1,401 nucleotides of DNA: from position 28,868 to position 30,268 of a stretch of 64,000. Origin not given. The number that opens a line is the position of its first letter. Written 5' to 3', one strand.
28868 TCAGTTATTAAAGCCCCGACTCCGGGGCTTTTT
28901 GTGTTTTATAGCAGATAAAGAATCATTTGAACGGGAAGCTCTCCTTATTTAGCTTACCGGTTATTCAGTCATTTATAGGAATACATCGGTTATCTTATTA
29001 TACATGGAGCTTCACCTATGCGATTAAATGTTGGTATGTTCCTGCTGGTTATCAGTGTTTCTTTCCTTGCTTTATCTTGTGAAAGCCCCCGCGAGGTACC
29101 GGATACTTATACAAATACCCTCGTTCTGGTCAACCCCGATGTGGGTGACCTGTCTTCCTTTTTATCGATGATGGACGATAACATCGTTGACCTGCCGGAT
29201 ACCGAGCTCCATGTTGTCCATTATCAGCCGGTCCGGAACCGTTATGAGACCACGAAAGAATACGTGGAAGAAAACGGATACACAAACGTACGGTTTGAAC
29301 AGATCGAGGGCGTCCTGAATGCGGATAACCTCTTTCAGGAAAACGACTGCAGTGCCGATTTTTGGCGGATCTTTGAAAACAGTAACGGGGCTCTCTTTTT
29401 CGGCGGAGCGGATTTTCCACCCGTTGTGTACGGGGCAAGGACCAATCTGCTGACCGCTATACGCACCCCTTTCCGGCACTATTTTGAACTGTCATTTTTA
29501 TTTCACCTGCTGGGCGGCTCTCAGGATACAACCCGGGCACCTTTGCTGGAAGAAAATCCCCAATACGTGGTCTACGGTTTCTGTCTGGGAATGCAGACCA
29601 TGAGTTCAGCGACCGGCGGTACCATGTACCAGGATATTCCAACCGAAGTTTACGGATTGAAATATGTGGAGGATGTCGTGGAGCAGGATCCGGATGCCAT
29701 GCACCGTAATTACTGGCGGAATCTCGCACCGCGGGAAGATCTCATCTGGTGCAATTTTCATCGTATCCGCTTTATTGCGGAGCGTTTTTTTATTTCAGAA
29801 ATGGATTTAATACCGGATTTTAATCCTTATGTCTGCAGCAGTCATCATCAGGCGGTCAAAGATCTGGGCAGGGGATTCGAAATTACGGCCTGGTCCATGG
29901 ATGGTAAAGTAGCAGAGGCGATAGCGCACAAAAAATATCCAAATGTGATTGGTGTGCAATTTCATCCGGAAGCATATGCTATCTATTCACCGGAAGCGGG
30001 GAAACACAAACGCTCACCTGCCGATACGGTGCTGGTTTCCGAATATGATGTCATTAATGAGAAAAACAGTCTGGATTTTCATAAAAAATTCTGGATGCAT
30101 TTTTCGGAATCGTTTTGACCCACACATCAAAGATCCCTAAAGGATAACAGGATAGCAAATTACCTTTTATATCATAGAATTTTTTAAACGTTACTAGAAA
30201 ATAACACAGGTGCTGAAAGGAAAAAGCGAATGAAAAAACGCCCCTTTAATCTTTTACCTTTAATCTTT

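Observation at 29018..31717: Adjacent lipoprotein versions of a C26 gamma-glutamyl hydrolase and a 495-aa glutamate racemase homolog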

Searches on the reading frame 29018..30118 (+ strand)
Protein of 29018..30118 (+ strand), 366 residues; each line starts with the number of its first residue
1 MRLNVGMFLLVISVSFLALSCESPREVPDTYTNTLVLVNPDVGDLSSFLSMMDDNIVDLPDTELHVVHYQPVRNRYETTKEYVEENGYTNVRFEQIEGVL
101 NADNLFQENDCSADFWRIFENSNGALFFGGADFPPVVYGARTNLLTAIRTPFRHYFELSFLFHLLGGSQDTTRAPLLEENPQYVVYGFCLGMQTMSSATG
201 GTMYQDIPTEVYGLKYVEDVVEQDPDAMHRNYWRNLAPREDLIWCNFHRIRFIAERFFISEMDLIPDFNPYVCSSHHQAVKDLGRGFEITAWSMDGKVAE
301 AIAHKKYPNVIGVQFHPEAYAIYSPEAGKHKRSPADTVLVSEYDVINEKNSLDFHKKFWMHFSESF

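Call 3: search_protein_families(library=pfam, proteins=[window:29018-30118:+], max_evalue=0.01)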
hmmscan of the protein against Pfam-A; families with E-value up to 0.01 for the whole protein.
window:29018-30118:+ (366 aa): 2 families
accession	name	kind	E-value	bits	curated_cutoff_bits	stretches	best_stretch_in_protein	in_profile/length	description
PF07722.19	Peptidase_C26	-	2.5e-21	76.9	20.5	1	109-318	46-219/219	Peptidase C26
PF00117.34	GATase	-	2.5e-14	53.8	22.8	1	185-320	75-174/190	Glutamine amidotransferase class-I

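Call 4: search_protein_families(library=ncbifam, proteins=[window:29018-30118:+], max_evalue=0.01)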
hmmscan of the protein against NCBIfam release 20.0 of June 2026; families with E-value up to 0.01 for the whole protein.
window:29018-30118:+ (366 aa): 18 families
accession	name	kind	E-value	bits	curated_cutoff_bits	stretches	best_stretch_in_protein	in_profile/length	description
TIGR00888.1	guaA_Nterm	equivalog_domain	7.6e-10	38.5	172.15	1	271-320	121-168/188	glutamine-hydrolyzing GMP synthase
NF001975.0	PRK00758.1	equivalog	2.3e-09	37.1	198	1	272-319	120-165/185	GMP synthase subunit A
NF008471.0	PRK11366.1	equivalog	1.1e-07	31.5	266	1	185-319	110-225/254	gamma-glutamyl-gamma-aminobutyrate hydrolase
NF000848.1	PRK00074.1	equivalog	1.7e-07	30.2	400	1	182-320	70-171/512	glutamine-hydrolyzing GMP synthase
NF011201.0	PRK14607.1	equivalog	6e-07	28.5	670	1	281-320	136-173/534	bifunctional anthranilate synthase component II/anthranilate phosphoribosyltransferase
NF010081.0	PRK13566.1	equivalog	1.2e-06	27.1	645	1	276-328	659-709/729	anthranilate synthase component I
TIGR00566.1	trpG_papA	subfamily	1.8e-05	24.6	121.05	0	281-319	139-176/192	glutamine amidotransferase of anthranilate synthase or aminodeoxychorismate synthase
TIGR01815.1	TrpE-clade3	equivalog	2.5e-05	22.5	739.15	1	281-328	652-697/717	anthranilate synthase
NF005367.0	PRK06895.1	equivalog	3.2e-05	23.9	265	0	272-321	127-174/190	anthranilate synthase component II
NF005849.0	PRK07765.1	equivalog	7e-05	22.2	308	0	282-319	140-175/219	aminodeoxychorismate/anthranilate synthase component II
NF005799.0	PRK07649.1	equivalog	8.4e-05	22.2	327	1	269-320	120-172/195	aminodeoxychorismate/anthranilate synthase component II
NF005946.0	PRK08007.1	equivalog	0.0001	21.9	332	1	282-319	136-171/187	aminodeoxychorismate synthase component 2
NF005271.0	PRK06774.1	equivalog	0.0002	20.8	340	1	280-319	134-175/191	aminodeoxychorismate synthase component II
NF041322.1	Anth_synII_Halo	equivalog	0.00021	21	320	0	276-319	129-173/190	anthranilate synthase component II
TIGR01368.1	CPSaseIIsmall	equivalog_domain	0.00023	20.3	307.35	0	284-320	307-342/361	glutamine-hydrolyzing carbamoyl-phosphate synthase small subunit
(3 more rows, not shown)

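Call 7: search_solved_structures(query=window:29018-30118:+, max_evalue=0.01, show_alignments=2)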
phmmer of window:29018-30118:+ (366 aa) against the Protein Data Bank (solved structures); distinct sequences matched with E-value up to 0.01: 12.
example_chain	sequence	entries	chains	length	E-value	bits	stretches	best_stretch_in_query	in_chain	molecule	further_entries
3fij_A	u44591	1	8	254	1.3e-09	40.7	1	271-327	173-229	Lin1909 protein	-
7d97_A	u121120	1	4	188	4.4e-06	29.1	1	267-324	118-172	GMP synthase [glutamine-hydrolyzing] subunit A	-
8gr3_A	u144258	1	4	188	9.9e-06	27.9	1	267-324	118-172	GMP synthase [glutamine-hydrolyzing] subunit A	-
2lxn_A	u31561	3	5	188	1.4e-05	27.4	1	267-324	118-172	GMP synthase [glutamine-hydrolyzing] subunit A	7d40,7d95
8gr1_A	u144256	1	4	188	1.9e-05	26.9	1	267-324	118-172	GMP synthase [glutamine-hydrolyzing] subunit A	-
7yc6_A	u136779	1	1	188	2e-05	26.9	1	267-324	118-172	GMP synthase [glutamine-hydrolyzing] subunit A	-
7d96_A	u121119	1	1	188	2.3e-05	26.7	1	267-324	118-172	GMP synthase [glutamine-hydrolyzing] subunit A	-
6vtv_A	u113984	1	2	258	0.0011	21.2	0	185-319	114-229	Gamma-glutamyl-gamma-aminobutyrate hydrolase PuuD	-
7d4r_A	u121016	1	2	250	0.0016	20.7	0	272-325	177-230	Probable glutamine amidotransferase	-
4win_A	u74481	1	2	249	0.0056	18.8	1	183-322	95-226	GMP synthetase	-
8rp1_AAA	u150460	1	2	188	0.0061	18.7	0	269-320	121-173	Aminodeoxychorismate synthase component 2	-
8rp0_AAA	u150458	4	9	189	0.0062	18.7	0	269-320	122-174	Aminodeoxychorismate synthase component 2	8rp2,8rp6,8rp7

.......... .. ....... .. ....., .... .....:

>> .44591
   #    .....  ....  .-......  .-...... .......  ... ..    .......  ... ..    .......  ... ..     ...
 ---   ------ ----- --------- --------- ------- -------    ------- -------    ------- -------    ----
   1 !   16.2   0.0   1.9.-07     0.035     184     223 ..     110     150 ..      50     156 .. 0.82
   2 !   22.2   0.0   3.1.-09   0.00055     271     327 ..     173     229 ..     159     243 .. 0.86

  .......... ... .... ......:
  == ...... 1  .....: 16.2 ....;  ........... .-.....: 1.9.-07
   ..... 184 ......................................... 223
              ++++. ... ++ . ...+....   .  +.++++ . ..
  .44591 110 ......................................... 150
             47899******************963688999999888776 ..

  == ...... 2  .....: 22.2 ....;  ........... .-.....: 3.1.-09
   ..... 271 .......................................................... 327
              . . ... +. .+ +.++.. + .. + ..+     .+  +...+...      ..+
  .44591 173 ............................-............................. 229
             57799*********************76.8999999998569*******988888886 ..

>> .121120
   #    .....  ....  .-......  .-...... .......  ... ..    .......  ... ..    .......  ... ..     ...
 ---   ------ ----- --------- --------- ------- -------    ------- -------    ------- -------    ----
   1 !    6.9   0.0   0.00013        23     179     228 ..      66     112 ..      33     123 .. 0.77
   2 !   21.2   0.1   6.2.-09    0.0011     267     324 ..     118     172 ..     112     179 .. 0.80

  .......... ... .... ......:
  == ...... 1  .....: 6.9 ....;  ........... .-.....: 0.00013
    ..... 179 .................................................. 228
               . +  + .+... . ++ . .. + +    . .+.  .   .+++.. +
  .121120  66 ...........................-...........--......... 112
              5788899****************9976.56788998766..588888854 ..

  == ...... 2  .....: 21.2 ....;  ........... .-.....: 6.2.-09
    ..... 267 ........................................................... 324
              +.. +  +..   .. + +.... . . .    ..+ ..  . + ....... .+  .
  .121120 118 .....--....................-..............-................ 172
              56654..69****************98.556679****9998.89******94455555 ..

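Call 22: find_homologous_proteins(query=window:29018-30118:+)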
Query window:29018-30118:+ (366 aa): 1150 proteins with E <= 0.001 among 2185 candidates; the best 120 are listed.
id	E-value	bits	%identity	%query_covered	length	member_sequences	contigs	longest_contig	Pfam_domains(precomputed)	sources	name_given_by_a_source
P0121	7.8e-250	846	100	98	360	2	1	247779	PF07722.20,PF00117.35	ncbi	-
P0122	2.7e-171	588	69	95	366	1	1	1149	PF07722.20,PF00117.35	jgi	jgi:putative glutamine amidotransferase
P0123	1.5e-149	516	59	100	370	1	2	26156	PF07722.20,PF00117.35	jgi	-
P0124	7.1e-148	511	59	99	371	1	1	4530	PF07722.20,PF00117.35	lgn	-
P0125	1.9e-143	496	57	100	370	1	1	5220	PF07722.20,PF00117.35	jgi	jgi:putative glutamine amidotransferase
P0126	1.3e-142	493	58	100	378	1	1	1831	PF07722.20,PF00117.35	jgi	jgi:putative glutamine amidotransferase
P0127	3.0e-131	456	54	100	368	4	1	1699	PF07722.20,PF00117.35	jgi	-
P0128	1.0e-127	444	53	100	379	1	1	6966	PF07722.20,PF00117.35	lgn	-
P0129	3.7e-127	442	51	100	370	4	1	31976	PF07722.20,PF00117.35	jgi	jgi:putative glutamine amidotransferase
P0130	2.3e-125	436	51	99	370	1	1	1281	PF07722.20,PF00117.35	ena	-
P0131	7.4e-124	431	52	95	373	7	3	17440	PF07722.20,PF00117.35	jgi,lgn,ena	jgi:putative glutamine amidotransferase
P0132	2.7e-123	430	51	100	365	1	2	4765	PF07722.20,PF00117.35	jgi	-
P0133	1.0e-120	421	48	98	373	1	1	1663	PF07722.20,PF00117.35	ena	-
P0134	1.6e-120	420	49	100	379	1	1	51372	PF07722.20,PF00117.35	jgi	jgi:putative glutamine amidotransferase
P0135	6.4e-119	415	49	100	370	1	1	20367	PF07722.20,PF00117.35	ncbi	ncbi:gamma-glutamyl-gamma-aminobutyrate hydrolase family protein [Bacteroidota bacterium]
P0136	1.0e-118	415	49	98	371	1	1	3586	PF07722.20,PF00117.35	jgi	-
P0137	2.1e-118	414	48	100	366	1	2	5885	PF07722.20,PF00117.35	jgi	-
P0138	3.5e-118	413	50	98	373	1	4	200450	PF07722.20,PF00117.35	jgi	-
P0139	4.2e-118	413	47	100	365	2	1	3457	PF07722.20,PF00117.35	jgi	-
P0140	5.5e-118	412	51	95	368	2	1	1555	PF07722.20,PF00117.35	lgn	-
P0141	8.4e-118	412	53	90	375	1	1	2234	PF07722.20,PF00117.35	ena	-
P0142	3.3e-117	410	50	100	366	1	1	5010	PF07722.20,PF00117.35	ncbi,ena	-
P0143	5.2e-117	409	49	100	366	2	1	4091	PF07722.20,PF00117.35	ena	-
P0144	1.8e-116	407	49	99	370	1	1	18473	PF07722.20,PF00117.35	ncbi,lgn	-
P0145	3.6e-116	406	49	98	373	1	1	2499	PF07722.20,PF00117.35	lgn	-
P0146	1.4e-115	404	51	97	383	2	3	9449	PF07722.20,PF00117.35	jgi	jgi:putative glutamine amidotransferase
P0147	2.1e-115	404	49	95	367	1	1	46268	PF07722.20,PF00117.35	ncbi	-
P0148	5.3e-115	402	49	99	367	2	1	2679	PF07722.20,PF00117.35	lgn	-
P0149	9.7e-115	401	47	100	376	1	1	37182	PF07722.20,PF00117.35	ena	-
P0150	3.7e-114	400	49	98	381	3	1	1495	PF07722.20,PF00117.35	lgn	-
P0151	5.5e-114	399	48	98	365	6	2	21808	PF07722.20,PF00117.35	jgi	-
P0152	5.7e-114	399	48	99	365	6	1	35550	PF07722.20,PF00117.35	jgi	-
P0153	7.9e-114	399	49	98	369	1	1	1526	PF07722.20,PF00117.35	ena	-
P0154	9.2e-114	398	49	100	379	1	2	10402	PF07722.20,PF00117.35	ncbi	-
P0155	2.9e-113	397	48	95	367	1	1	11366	PF07722.20,PF00117.35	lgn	-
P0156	1.7e-112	394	49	100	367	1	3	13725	PF07722.20,PF00117.35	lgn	-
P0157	2.0e-112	394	49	98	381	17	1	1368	PF07722.20,PF00117.35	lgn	-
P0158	2.9e-112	393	48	96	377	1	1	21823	PF07722.20,PF00117.35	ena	-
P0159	3.3e-112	393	48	99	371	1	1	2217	PF07722.20,PF00117.35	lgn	-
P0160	3.7e-112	393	49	98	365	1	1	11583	PF07722.20,PF00117.35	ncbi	-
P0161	4.3e-112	393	50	90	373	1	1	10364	PF07722.20,PF00117.35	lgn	-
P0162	7.3e-112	392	48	99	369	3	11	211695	PF07722.20,PF00117.35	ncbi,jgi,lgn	-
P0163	2.0e-111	391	53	90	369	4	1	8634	PF07722.20,PF00117.35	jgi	-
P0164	3.9e-111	390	48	94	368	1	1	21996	PF07722.20,PF00117.35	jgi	-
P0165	4.4e-111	389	50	91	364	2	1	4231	PF07722.20,PF00117.35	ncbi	-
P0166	5.4e-111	389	47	98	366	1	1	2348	PF07722.20,PF00117.35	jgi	jgi:putative glutamine amidotransferase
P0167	5.4e-111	389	51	93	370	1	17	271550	PF07722.20,PF00117.35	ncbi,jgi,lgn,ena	-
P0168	6.4e-111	389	50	91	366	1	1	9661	PF07722.20,PF00117.35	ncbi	-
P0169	1.3e-110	388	48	97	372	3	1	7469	PF07722.20,PF00117.35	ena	-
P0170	1.4e-110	388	48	98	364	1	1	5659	PF07722.20,PF00117.35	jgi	-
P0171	2.5e-110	387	52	95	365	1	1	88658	PF07722.20,PF00117.35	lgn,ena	-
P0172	1.0e-109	385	46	100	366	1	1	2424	PF07722.20,PF00117.35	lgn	-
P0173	1.1e-109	385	50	98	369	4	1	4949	PF07722.20,PF00117.35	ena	-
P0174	1.4e-109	385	48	100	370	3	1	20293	PF07722.20,PF00117.35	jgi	-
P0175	5.9e-109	382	47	98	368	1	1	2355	PF07722.20,PF00117.35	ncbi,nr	ncbi:MAG: hypothetical protein EH225_08145 [Calditrichaeota bacterium]|nr:MAG: hypothetical protein 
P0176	6.7e-109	382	50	91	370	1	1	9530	PF07722.20,PF00117.35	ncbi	-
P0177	7.3e-109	382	48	98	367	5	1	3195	PF07722.20,PF00117.35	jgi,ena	-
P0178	8.0e-109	382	46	100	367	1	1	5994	PF07722.20,PF00117.35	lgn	-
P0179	8.3e-109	382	51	91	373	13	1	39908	PF07722.20,PF00117.35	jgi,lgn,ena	-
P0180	2.1e-108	381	48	98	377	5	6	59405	PF07722.20,PF00117.35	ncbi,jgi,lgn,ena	-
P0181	3.5e-108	380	47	97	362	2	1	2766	PF07722.20,PF00117.35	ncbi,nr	ncbi:MAG: gamma-glutamyl-gamma-aminobutyrate hydrolase family protein, partial [Bacteroidota bacteri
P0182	3.5e-108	380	47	98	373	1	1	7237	PF07722.20,PF00117.35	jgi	-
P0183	4.2e-108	380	47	98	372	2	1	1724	PF07722.20,PF00117.35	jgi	jgi:putative glutamine amidotransferase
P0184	4.7e-108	380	46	98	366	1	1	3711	PF07722.20,PF00117.35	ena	-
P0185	6.3e-108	379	47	94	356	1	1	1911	PF07722.20,PF00117.35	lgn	-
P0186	1.2e-107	378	49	92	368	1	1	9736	PF07722.20,PF00117.35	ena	-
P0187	1.3e-107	378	50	90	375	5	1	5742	PF07722.20,PF00117.35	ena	-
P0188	1.6e-107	378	46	98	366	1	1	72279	PF07722.20,PF00117.35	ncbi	-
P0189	2.2e-107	377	48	91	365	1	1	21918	PF07722.20,PF00117.35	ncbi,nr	ncbi:MAG: gamma-glutamyl-gamma-aminobutyrate hydrolase family protein [bacterium]|nr:gamma-glutamyl-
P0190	2.3e-107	377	47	98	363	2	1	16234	PF07722.20,PF00117.35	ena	-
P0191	2.5e-107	377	48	98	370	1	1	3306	PF07722.20,PF00117.35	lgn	-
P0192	3.8e-107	377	47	96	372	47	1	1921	PF07722.20,PF00117.35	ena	-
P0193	4.7e-107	376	46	100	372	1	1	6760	PF07722.20,PF00117.35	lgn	-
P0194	1.1e-106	375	46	97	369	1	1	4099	PF07722.20,PF00117.35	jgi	jgi:putative glutamine amidotransferase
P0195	1.3e-106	375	45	99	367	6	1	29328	PF07722.20,PF00117.35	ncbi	-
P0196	2.4e-106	374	47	98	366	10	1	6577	PF07722.20,PF00117.35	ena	-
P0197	2.7e-106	374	48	97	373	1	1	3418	PF07722.20,PF00117.35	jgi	-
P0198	2.8e-106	374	45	100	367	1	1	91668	PF07722.20,PF00117.35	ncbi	-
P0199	2.9e-106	374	46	98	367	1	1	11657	PF07722.20,PF00117.35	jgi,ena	-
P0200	3.1e-106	374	46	98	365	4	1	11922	PF07722.20,PF00117.35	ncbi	-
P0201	6.1e-106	373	48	91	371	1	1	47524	PF07722.20,PF00117.35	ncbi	ncbi:MAG: gamma-glutamyl-gamma-aminobutyrate hydrolase family protein [Bacteroidota bacterium]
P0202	1.2e-105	372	51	95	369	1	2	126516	PF07722.20,PF00117.35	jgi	jgi:putative glutamine amidotransferase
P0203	1.5e-105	371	48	91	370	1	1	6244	PF07722.20,PF00117.35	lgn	-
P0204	2.0e-105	371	47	99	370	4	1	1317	PF07722.20,PF00117.35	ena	-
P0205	2.3e-105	371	48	92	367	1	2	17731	PF07722.20,PF00117.35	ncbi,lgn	ncbi:MAG: gamma-glutamyl-gamma-aminobutyrate hydrolase family protein [Bacteroidota bacterium]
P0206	2.5e-105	371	50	91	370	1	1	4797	PF07722.20,PF00117.35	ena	-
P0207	2.9e-105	370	46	98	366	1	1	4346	PF07722.20,PF00117.35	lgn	-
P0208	7.5e-105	369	48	98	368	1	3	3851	PF07722.20,PF00117.35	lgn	-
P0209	8.5e-105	369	46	95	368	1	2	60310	PF07722.20,PF00117.35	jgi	jgi:putative glutamine amidotransferase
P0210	8.7e-105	369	46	97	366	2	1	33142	PF07722.20,PF00117.35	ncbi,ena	-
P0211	1.2e-104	368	47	94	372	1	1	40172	PF07722.20,PF00117.35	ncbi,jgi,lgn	-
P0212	1.3e-104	368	45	98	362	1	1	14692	PF07722.20,PF00117.35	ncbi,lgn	ncbi:MAG: gamma-glutamyl-gamma-aminobutyrate hydrolase family protein [Bacteroidota bacterium]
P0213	2.3e-104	367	48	93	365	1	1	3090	PF07722.20,PF00117.35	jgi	jgi:putative glutamine amidotransferase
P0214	2.5e-104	367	55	81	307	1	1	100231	PF07722.20,PF00117.35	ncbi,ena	-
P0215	2.8e-104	367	44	100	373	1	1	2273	PF07722.20,PF00117.35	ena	-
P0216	4.1e-104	367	50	84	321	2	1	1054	PF07722.20,PF00117.35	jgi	-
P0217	4.8e-104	366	45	98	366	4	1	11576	PF07722.20,PF00117.35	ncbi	-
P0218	5.2e-104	366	47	98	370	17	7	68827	PF07722.20,PF00117.35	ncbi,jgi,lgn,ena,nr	ncbi:MAG TPA: gamma-glutamyl-gamma-aminobutyrate hydrolase family protein [bacterium]|nr:gamma-gluta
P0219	7.4e-104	366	45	99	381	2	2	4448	PF07722.20,PF00117.35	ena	-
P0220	1.3e-103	365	44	98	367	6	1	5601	PF07722.20,PF00117.35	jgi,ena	-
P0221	1.8e-103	364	48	91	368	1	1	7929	PF07722.20,PF00117.35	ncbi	-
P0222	2.3e-103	364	45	98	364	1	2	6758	PF07722.20,PF00117.35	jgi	-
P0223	2.6e-103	364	48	97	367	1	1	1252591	PF07722.20,PF00117.35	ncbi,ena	-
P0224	3.2e-103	364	46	97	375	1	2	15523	PF07722.20,PF00117.35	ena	-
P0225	5.5e-103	363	46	96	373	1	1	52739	PF07722.20,PF00117.35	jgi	jgi:putative glutamine amidotransferase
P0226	5.7e-103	363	44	95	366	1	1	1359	PF07722.20,PF00117.35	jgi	-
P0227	6.9e-103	363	45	98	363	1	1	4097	PF07722.20,PF00117.35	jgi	-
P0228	1.2e-102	362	48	88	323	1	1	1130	PF07722.20,PF00117.35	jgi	jgi:putative glutamine amidotransferase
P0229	1.6e-102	361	46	96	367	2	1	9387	PF07722.20,PF00117.35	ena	-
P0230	1.8e-102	361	50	91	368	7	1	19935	PF07722.20,PF00117.35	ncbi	-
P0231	2.1e-102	361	48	98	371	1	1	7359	PF07722.20,PF00117.35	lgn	-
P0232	2.1e-102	361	45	98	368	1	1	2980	PF07722.20,PF00117.35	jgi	-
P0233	2.9e-102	360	49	91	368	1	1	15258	PF07722.20,PF00117.35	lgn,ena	-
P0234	4.4e-102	360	46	95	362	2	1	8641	PF07722.20,PF00117.35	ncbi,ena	-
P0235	5.6e-102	359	67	61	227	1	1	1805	PF07722.20,PF00117.35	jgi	jgi:putative glutamine amidotransferase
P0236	7.0e-102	359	44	98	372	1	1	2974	PF07722.20,PF00117.35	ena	-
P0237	7.8e-102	359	44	98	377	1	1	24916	PF07722.20,PF00117.35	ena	-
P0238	1.1e-101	359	47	92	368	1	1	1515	PF07722.20,PF00117.35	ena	-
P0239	1.5e-101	358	45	99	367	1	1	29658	PF07722.20,PF00117.35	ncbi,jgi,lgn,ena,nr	ncbi:MAG: hypothetical protein B6I20_07075 [Bacteroidetes bacterium 4572_117]|nr:MAG: hypothetical p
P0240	1.6e-101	358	45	98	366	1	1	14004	PF07722.20,PF00117.35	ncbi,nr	ncbi:MAG: gamma-glutamyl-gamma-aminobutyrate hydrolase family protein [Bacteroidales bacterium]|nr:g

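Call 24: find_related_loci(query=A2, collection=metagenome_contigs, flank=8000)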
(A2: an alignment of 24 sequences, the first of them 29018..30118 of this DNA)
Query A2 (366 aa) in metagenome_contigs; peptide patterns used: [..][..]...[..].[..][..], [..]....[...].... (x = any residue, [..] = any of these).
600 stretches matched a pattern (row limit reached: there are more); 201 encode a relative of the query (tblastn E <= 1e-3); the best 80 are kept; 80 distinct loci.
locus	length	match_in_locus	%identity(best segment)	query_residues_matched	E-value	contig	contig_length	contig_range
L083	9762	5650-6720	48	5-363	8e-112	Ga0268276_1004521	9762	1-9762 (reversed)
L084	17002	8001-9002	49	30-363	2e-111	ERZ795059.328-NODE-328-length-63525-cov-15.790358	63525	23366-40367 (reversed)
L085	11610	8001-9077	47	10-366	3e-110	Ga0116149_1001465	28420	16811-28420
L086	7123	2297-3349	45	9-363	8e-107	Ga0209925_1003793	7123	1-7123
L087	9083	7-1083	43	7-366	2e-105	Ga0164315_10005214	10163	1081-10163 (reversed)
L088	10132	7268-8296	47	21-363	4e-105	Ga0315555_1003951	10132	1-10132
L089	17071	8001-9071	47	2-363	5e-105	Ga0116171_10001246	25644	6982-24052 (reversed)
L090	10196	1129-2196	45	8-366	3e-102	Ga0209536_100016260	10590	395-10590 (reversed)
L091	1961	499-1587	44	9-365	1e-104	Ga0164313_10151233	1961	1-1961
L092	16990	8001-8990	48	33-363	1e-97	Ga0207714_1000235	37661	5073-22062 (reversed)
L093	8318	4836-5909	43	5-364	5e-97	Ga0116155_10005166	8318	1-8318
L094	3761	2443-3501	45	5-363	5e-97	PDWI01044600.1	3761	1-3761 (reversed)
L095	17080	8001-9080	43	8-364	2e-95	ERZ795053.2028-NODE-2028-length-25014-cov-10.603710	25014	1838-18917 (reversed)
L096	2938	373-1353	42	35-366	2e-97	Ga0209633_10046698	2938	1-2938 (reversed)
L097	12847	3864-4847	42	35-365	1e-93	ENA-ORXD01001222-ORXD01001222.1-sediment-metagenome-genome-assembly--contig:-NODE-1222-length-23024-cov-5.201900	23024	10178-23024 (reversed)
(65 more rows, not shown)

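Call 54: predict_structure(alignment_id=A4)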
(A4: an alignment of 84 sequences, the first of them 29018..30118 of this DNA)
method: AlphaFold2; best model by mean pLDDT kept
length: 366 residues; sequences in the alignment: 84
mean_pLDDT: 95.1   pTM: 0.89
mean pLDDT of the five models: 95.1, 93.6, 93.4, 90.8, 90.4
residues with pLDDT >= 90: 337; 70-90: 20; 50-70: 9; < 50: 0
segments of 3 or more residues with pLDDT < 50: none
pLDDT, mean of each block of 10 residues (from residue 1): 86 87 61 97 98 97 97 91 96 97 96 99 97 92 91 97 97 97 98 98 97 97 96 94 97 95 95 97 98 98 98 98 98 97 98 98 97
secondary structure, 60 per line:
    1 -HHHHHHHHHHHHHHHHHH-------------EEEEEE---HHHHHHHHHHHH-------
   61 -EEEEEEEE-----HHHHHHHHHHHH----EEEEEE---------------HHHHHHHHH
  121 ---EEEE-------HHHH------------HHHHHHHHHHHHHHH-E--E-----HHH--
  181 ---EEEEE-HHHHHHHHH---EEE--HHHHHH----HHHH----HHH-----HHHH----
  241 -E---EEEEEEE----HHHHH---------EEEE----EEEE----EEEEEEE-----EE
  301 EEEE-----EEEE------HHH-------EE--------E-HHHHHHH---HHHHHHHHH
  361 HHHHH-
elements in order: H2-19 E33-38 H42-53 E62-69 H75-86 E91-96 H112-120 E124-127 H135-138 H151-165 E184-188 H190-198 E202-204 H207-212 H217-220 H233-236 E246-252 H257-261 E271-274 E279-282 E287-293 E299-304 E310-313 H342-348 H352-365
